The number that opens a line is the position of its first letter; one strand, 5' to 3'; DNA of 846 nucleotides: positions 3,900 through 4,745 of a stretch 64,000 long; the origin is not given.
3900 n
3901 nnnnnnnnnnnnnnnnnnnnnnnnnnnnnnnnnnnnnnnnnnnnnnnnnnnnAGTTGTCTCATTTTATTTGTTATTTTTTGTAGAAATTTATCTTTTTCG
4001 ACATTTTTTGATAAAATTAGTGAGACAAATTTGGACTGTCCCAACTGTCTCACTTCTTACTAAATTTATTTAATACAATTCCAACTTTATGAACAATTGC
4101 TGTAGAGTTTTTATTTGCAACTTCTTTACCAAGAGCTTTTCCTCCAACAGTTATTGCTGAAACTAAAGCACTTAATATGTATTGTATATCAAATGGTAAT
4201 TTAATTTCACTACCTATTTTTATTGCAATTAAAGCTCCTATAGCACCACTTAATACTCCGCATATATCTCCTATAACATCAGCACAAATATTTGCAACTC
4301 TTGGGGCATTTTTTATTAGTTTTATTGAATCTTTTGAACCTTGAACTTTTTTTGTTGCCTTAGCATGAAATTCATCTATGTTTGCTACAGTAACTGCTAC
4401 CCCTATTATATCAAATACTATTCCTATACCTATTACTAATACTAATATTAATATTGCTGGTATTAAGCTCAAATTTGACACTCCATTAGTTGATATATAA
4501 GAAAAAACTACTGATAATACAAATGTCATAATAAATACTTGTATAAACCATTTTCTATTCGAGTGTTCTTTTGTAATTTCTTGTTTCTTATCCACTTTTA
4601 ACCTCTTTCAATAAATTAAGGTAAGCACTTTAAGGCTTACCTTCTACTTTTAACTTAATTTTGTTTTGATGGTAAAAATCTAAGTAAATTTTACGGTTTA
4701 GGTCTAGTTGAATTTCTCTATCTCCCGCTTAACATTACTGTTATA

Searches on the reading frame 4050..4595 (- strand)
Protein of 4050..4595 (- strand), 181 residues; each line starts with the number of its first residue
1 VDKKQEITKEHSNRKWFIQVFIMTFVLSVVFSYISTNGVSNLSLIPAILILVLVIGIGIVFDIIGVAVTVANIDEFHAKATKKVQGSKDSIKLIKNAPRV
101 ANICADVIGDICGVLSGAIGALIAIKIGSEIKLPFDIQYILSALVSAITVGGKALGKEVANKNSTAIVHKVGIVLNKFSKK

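Call 84: search_protein_families(library=pfam, proteins=[window:4050-4595:-], max_evalue=0.01)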
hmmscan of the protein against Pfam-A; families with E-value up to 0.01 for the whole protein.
window:4050-4595:- (181 aa): 1 family
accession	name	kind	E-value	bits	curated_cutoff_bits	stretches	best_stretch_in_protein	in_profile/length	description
PF01595.25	CNNM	-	0.0046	17.1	28.4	1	49-179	1-128/181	Cyclin M transmembrane N-terminal domain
